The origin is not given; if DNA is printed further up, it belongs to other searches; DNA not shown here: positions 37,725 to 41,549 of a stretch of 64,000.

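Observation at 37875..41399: Tail fibre with ~8 in-frame 38-aa tandem repeats and a C-terminal self-cleaving chaperone domain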

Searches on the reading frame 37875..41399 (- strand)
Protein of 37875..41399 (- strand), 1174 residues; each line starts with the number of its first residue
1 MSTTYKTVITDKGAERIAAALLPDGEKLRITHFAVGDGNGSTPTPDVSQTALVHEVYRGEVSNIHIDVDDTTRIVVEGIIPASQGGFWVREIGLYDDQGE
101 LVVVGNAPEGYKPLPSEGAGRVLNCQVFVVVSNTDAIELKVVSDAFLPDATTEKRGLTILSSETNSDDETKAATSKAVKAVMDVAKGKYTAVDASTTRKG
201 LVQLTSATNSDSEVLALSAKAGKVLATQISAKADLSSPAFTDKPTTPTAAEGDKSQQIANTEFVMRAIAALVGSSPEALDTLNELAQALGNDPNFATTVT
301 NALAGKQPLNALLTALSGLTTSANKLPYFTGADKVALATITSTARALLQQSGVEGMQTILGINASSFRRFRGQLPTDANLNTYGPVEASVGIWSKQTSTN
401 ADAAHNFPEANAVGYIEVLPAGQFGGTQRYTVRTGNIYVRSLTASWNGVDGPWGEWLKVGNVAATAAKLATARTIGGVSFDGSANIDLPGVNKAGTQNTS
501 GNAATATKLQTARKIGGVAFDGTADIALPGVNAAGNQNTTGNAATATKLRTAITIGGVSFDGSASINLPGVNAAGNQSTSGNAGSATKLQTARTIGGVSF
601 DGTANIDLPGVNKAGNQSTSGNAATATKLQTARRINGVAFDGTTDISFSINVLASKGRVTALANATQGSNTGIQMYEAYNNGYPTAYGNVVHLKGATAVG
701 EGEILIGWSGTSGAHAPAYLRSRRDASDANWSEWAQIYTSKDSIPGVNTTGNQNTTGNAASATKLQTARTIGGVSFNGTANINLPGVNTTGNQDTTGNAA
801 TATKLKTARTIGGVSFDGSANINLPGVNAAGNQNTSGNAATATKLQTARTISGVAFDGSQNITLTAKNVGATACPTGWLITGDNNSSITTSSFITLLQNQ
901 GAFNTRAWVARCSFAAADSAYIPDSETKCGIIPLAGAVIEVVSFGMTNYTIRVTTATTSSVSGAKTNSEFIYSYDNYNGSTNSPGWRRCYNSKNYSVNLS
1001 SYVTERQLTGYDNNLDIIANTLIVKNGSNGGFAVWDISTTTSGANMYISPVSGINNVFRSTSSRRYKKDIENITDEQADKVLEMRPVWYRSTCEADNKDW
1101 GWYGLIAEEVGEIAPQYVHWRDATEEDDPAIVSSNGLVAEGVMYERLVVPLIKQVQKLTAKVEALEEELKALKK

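Call 3: search_protein_families(library=pfam, proteins=[window:37875-41399:-], max_evalue=0.1)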
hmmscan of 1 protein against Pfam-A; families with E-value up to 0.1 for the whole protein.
window:37875-41399:- (1174 aa): 4 families
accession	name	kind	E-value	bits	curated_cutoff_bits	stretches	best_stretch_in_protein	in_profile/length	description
PF12571.13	Phage_tail_fib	-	6.9e-43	146.6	23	1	1-141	1-140/150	Phage tail-collar fibre protein, N-terminal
PF03406.18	Phage_fiber_2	-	3.4e-22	78.2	22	2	151-190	1-40/42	Phage tail fibre repeat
PF13884.11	Peptidase_S74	-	3.1e-08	34.2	22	1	1062-1118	1-57/58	Chaperone of endosialidase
PF22337.1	Phage_fiber_rpt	-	0.0053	16.9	27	1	216-236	13-33/34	Phage tail fiber repeats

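Call 43: search_protein_families(library=ncbifam, proteins=[window:37875-41399:-], max_evalue=0.01)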
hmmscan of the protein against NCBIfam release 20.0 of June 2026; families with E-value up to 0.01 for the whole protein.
window:37875-41399:- (1174 aa): 1 family
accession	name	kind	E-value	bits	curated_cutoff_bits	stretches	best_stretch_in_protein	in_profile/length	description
NF047463.1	CllEntPrLepto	equivalog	0.0019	17.7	400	0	454-510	36-92/250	mammalian cell entry protein Mce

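Call 44: search_protein_families(library=phrogs, proteins=[window:37875-41399:-], max_evalue=0.001)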
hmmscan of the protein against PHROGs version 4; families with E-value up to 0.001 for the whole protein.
window:37875-41399:- (1174 aa): 57 families (the best 25 are shown)
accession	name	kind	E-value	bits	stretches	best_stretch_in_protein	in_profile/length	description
phrog_3299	-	unknown function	0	1090.6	5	757-995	697-934/1385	-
phrog_6722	-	tail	2.2e-275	917.7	3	632-1031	202-594/974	tail fiber protein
phrog_37852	-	unknown function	7.3e-226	750.2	7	987-1173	210-396/397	-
phrog_454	-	tail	3.5e-193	646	11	231-413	358-538/1376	tail fiber protein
phrog_22609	-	tail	4e-175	585.5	2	459-741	608-887/1184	tail fiber protein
phrog_7032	-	tail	3e-104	350.8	1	1-357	1-376/866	tail fiber protein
phrog_21552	-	unknown function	7e-102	342.7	5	462-551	244-333/391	-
phrog_26292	-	tail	3.5e-100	337.5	7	799-873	23-104/1190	tail fiber protein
phrog_30742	-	tail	6.9e-93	313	4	440-547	784-888/1029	tail fiber protein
phrog_381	-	tail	5.1e-86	291.1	2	1-142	1-142/566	tail fiber protein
phrog_2631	-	tail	1.6e-78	265.9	2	148-373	269-486/644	tail fiber protein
phrog_327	-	tail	2.5e-72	246.1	1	1-475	4-338/618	tail protein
phrog_6202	-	tail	1.7e-71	243.2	2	1-141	1-140/636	tail fiber protein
phrog_7911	-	tail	2.2e-69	235.5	6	795-867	485-556/915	tail protein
phrog_988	-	tail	6.9e-67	228.1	1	1-194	2-213/574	tail protein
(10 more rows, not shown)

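Call 67: find_homologous_proteins(query=window:37878-41399:-, max_evalue=1e-10)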
Query window:37878-41399:- (1174 aa): 7999 proteins with E <= 1e-10 among 8000 candidates; the best 120 are listed.
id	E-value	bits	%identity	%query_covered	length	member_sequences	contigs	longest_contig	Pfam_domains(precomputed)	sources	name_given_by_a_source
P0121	0.0e+0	2564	93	100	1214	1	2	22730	PF12571.14,PF13884.12,PF03406.19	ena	-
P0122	0.0e+0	2563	93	100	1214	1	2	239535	PF12571.14,PF13884.12,PF03406.19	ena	-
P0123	0.0e+0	2560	93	100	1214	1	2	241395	PF12571.14,PF13884.12,PF03406.19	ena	-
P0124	0.0e+0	2548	93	100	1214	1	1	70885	PF12571.14,PF13884.12,PF03406.19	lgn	-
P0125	0.0e+0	2546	93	100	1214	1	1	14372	PF12571.14,PF13884.12,PF03406.19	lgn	-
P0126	0.0e+0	2509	98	100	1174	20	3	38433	PF12571.14,PF13884.12,PF03406.19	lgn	-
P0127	0.0e+0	2481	96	100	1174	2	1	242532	PF12571.14,PF13884.12,PF03406.19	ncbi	-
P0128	0.0e+0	2462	95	100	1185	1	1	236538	PF12571.14,PF13884.12,PF03406.19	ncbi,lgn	-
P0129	0.0e+0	2406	92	100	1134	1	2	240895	PF12571.14,PF13884.12,PF03406.19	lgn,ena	-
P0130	0.0e+0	2394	92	100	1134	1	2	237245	PF12571.14,PF13884.12,PF03406.19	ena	-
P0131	0.0e+0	2328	94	53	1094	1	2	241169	PF12571.14,PF13884.12,PF03406.19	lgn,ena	-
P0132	0.0e+0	2291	94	81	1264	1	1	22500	PF12571.14,PF13884.12,PF03406.19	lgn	-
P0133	0.0e+0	2290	95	58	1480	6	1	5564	PF12571.14,PF13884.12,PF03406.19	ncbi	-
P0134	0.0e+0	2285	96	61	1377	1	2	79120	PF12571.14,PF13884.12,PF03406.19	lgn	-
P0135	0.0e+0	2272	94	81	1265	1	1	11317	PF12571.14,PF13884.12,PF03406.19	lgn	-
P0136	0.0e+0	2263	95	81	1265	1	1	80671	PF12571.14,PF13884.12,PF03406.19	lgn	-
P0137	0.0e+0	2262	94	58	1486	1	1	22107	PF12571.14,PF13884.12,PF03406.19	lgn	-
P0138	0.0e+0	2262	95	81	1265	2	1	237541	PF12571.14,PF13884.12,PF03406.19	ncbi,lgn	-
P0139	0.0e+0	2249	88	81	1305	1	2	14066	PF12571.14,PF13884.12,PF03406.19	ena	-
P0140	0.0e+0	2243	94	81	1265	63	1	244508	PF12571.14,PF13884.12,PF03406.19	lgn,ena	-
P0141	0.0e+0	2231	93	81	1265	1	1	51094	PF12571.14,PF13884.12,PF03406.19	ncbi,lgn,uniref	ncbi:phage tail protein [Escherichia coli]|uniref:phage tail-collar fiber domain-containing protein 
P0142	0.0e+0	2211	90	81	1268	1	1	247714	PF12571.14,PF13884.12,PF03406.19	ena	-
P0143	0.0e+0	2210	90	81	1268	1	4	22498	PF12571.14,PF13884.12,PF03406.19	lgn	-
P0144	0.0e+0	2209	90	81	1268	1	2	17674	PF12571.14,PF13884.12,PF03406.19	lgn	-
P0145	0.0e+0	2209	90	81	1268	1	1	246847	PF12571.14,PF13884.12,PF03406.19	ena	-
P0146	0.0e+0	2208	90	81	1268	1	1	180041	PF12571.14,PF13884.12,PF03406.19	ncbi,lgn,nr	ncbi:hypothetical protein DST30_11315 [Salmonella enterica subsp. enterica serovar Panama]|nr:hypoth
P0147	0.0e+0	2207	90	81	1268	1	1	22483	PF12571.14,PF13884.12,PF03406.19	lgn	-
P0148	0.0e+0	2203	90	81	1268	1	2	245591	PF12571.14,PF13884.12,PF03406.19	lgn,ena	-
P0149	0.0e+0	2203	92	81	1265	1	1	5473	PF12571.14,PF13884.12,PF03406.19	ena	-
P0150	0.0e+0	2202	90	81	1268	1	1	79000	PF12571.14,PF13884.12,PF03406.19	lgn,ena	-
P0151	0.0e+0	2202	90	81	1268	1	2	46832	PF12571.14,PF13884.12,PF03406.19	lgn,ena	-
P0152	0.0e+0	2202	90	81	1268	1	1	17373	PF12571.14,PF13884.12,PF03406.19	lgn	-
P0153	0.0e+0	2199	90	81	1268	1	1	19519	PF12571.14,PF13884.12,PF03406.19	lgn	-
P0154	0.0e+0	2197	91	81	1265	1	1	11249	PF12571.14,PF13884.12,PF03406.19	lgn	-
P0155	0.0e+0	2194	91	82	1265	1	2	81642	PF12571.14,PF13884.12,PF03406.19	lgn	-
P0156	0.0e+0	2191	90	81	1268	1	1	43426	PF12571.14,PF13884.12,PF03406.19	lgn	-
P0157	0.0e+0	2184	89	81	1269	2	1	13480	PF12571.14,PF13884.12,PF03406.19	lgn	-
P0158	0.0e+0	2183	97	61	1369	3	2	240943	PF21446.4,PF12571.14,PF13884.12,PF03406.19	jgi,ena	jgi:phage-related tail fiber protein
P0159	0.0e+0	2173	91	81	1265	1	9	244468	PF12571.14,PF13884.12,PF03406.19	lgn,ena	-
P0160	0.0e+0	2167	91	82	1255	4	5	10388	PF12571.14,PF13884.12,PF03406.19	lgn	-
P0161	0.0e+0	2167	88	81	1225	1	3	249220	PF12571.14,PF13884.12,PF03406.19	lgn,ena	-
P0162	0.0e+0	2088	91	48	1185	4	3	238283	PF12571.14,PF13884.12,PF03406.19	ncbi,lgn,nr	ncbi:phage tail protein [Escherichia coli O157]|nr:phage tail protein [Escherichia coli O157] EII105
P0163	0.0e+0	2062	96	58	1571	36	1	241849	PF12571.14,PF13884.12,PF03406.19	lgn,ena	-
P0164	0.0e+0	2057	91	48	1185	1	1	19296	PF12571.14,PF13884.12,PF03406.19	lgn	-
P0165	0.0e+0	2009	93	55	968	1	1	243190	PF12571.14,PF13884.12,PF03406.19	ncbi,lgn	-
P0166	0.0e+0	2008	97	55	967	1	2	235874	PF12571.14,PF13884.12,PF03406.19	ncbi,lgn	-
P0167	0.0e+0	1995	96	55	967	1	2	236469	PF12571.14,PF13884.12,PF03406.19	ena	-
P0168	0.0e+0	1965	90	49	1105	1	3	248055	PF12571.14,PF13884.12,PF03406.19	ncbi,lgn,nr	ncbi:phage tail protein [Escherichia coli O157]|nr:phage tail protein [Escherichia coli O157] EKH602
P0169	0.0e+0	1957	97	61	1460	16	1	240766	PF21446.4,PF12571.14,PF13884.12,PF03406.19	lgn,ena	-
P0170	0.0e+0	1887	93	49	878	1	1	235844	PF12571.14,PF13884.12,PF03406.19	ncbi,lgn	ncbi:phage tail protein [Salmonella enterica subsp. enterica serovar Anatum]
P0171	0.0e+0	1831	95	46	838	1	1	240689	PF12571.14,PF13884.12,PF03406.19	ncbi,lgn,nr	ncbi:hypothetical protein ZJ62_08745 [Salmonella enterica subsp. enterica serovar Kentucky]|nr:hypot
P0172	0.0e+0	1819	94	46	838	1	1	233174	PF12571.14,PF13884.12,PF03406.19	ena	-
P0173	0.0e+0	1809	92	37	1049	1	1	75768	PF12571.14,PF13884.12,PF03406.19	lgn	-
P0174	0.0e+0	1799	94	55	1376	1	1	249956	PF21446.4,PF12571.14,PF13884.12,PF03406.19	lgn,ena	-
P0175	0.0e+0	1791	86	83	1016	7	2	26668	PF12571.14,PF03406.19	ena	-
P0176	0.0e+0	1787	85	36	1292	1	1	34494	PF21722.5,PF12571.14,PF03406.19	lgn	-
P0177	0.0e+0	1783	84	36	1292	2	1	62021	PF21722.5,PF12571.14,PF03406.19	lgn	-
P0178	0.0e+0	1782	84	36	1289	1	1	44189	PF21722.5,PF12571.14,PF03406.19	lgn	-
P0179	0.0e+0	1777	86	83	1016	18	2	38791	PF12571.14,PF03406.19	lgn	-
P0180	0.0e+0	1773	92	37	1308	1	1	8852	PF12571.14,PF13884.12,PF03406.19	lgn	-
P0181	0.0e+0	1758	95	37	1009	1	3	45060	PF12571.14,PF13884.12,PF03406.19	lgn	-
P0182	0.0e+0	1757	85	83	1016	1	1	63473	PF12571.14,PF03406.19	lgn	-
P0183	0.0e+0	1755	95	37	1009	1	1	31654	PF12571.14,PF13884.12,PF03406.19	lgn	-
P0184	0.0e+0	1753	95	37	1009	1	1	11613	PF12571.14,PF13884.12,PF03406.19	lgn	-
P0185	0.0e+0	1750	95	37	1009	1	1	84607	PF12571.14,PF13884.12,PF03406.19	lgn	-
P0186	0.0e+0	1748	96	37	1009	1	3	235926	PF12571.14,PF13884.12,PF03406.19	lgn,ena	-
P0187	0.0e+0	1747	96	37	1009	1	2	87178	PF12571.14,PF13884.12,PF03406.19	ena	-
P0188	0.0e+0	1738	84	36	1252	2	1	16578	PF21722.5,PF12571.14,PF03406.19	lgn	-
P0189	0.0e+0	1732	94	37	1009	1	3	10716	PF12571.14,PF13884.12,PF03406.19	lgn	-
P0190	0.0e+0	1731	72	44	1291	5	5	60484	PF21446.4,PF12571.14,PF03406.19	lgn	-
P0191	0.0e+0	1711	92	35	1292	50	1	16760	PF21722.5,PF12571.14,PF03406.19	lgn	-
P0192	0.0e+0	1710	84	36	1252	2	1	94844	PF21722.5,PF12571.14,PF03406.19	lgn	-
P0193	0.0e+0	1708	96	37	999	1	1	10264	PF12571.14,PF13884.12,PF03406.19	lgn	-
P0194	0.0e+0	1701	91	74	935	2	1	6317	PF12571.14,PF03406.19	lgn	-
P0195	0.0e+0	1682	86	35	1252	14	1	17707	PF21722.5,PF12571.14,PF03406.19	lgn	-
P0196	0.0e+0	1674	79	44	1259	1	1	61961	PF12571.14,PF03406.19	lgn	-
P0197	0.0e+0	1670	91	35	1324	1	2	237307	PF21722.5,PF12571.14,PF03406.19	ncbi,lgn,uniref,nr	ncbi:tail fiber repeat protein [Escherichia phage vB_EcoM_Goslar]|uniref:Tail fiber repeat protein n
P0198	0.0e+0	1666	78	44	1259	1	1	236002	PF12571.14,PF03406.19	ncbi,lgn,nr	ncbi:TPA: phage tail protein [Escherichia coli]|nr:phage tail protein [Escherichia coli]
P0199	0.0e+0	1658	94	35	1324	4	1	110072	PF21722.5,PF12571.14,PF03406.19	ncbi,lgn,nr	ncbi:TPA: phage tail protein [Escherichia coli]|nr:phage tail protein [Escherichia coli]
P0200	0.0e+0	1649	82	55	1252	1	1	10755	PF21722.5,PF12571.14,PF03406.19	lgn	-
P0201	0.0e+0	1648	88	74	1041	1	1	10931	PF21722.5,PF12571.14,PF03406.19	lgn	-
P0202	0.0e+0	1642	73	44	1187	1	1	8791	PF12571.14,PF03406.19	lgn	-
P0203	0.0e+0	1637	71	44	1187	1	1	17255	PF12571.14,PF03406.19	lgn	-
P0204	0.0e+0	1632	97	34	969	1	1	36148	PF12571.14,PF13884.12,PF03406.19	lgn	-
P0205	0.0e+0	1625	71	44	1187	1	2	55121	PF12571.14,PF03406.19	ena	-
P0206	0.0e+0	1618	83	36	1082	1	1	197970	PF12571.14,PF03406.19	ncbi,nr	ncbi:phage tail protein, partial [Salmonella enterica]|nr:phage tail protein [Salmonella enterica]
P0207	0.0e+0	1617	65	56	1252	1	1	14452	PF21722.5,PF12571.14,PF03406.19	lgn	-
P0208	0.0e+0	1616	94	35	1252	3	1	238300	PF21722.5,PF12571.14,PF03406.19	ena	-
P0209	0.0e+0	1610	75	55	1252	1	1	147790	PF21722.5,PF12571.14,PF03406.19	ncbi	-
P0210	0.0e+0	1609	75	55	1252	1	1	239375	PF21722.5,PF12571.14,PF03406.19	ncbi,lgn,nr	ncbi:hypothetical protein AAB97_000233 [Salmonella enterica subsp. enterica]|nr:hypothetical protein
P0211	0.0e+0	1605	86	55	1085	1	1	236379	PF12571.14,PF03406.19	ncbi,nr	ncbi:hypothetical protein GY509_000721, partial [Escherichia coli]|nr:hypothetical protein [Escheric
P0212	0.0e+0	1605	74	55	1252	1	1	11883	PF21722.5,PF12571.14,PF03406.19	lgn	-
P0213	0.0e+0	1604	89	55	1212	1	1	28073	PF21722.5,PF12571.14,PF03406.19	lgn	-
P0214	0.0e+0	1604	84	36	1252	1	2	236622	PF21722.5,PF12571.14,PF03406.19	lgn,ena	-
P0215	0.0e+0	1597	83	36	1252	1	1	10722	PF21722.5,PF12571.14,PF03406.19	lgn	-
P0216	0.0e+0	1595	75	55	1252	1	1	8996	PF21722.5,PF12571.14,PF03406.19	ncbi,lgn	ncbi:phage tail protein [Escherichia coli]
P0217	0.0e+0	1595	75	55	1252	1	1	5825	PF21722.5,PF12571.14,PF03406.19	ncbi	-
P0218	0.0e+0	1594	86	55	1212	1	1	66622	PF21722.5,PF12571.14,PF03406.19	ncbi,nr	ncbi:phage tail protein [Salmonella enterica]|nr:phage tail protein [Salmonella enterica]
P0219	0.0e+0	1593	78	41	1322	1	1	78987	PF12571.14,PF03406.19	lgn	-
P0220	0.0e+0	1593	79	41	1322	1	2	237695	PF12571.14,PF03406.19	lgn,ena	-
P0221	0.0e+0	1592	86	55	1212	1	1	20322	PF21722.5,PF12571.14,PF03406.19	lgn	-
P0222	0.0e+0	1591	79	41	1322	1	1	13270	PF12571.14,PF03406.19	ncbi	-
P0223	0.0e+0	1590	79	41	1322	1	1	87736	PF12571.14,PF03406.19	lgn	-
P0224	0.0e+0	1590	79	41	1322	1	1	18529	PF12571.14,PF03406.19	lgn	-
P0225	0.0e+0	1588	79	41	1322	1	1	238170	PF12571.14,PF03406.19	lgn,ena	-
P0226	0.0e+0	1588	79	41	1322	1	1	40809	PF12571.14,PF03406.19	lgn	-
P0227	0.0e+0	1588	79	41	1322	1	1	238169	PF12571.14,PF03406.19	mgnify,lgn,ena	mgnify:FL=1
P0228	0.0e+0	1587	79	41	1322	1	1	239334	PF12571.14,PF03406.19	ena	-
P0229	0.0e+0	1587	79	41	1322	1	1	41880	PF12571.14,PF03406.19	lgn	-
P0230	0.0e+0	1584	79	41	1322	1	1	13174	PF12571.14,PF03406.19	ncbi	-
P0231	0.0e+0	1583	80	64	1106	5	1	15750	PF12571.14,PF03406.19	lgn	-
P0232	0.0e+0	1574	98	31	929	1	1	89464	PF12571.14,PF13884.12,PF03406.19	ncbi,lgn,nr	ncbi:phage tail protein [Escherichia coli O157]|nr:phage tail protein [Escherichia coli O157]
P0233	0.0e+0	1571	78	41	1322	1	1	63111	PF12571.14,PF03406.19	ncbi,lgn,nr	ncbi:phage tail protein [Escherichia coli]|nr:phage tail protein [Escherichia coli]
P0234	0.0e+0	1570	86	34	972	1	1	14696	PF12571.14,PF13884.12,PF03406.19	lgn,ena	-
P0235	0.0e+0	1562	82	64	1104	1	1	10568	PF12571.14,PF03406.19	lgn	-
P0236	0.0e+0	1562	82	64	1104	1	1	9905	PF12571.14,PF03406.19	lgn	-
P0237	0.0e+0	1561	82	64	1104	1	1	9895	PF12571.14,PF03406.19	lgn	-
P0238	0.0e+0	1561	82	64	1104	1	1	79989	PF12571.14,PF03406.19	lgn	-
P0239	0.0e+0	1560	82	64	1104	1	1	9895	PF12571.14,PF03406.19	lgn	-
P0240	0.0e+0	1560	82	64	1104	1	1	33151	PF12571.14,PF03406.19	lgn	-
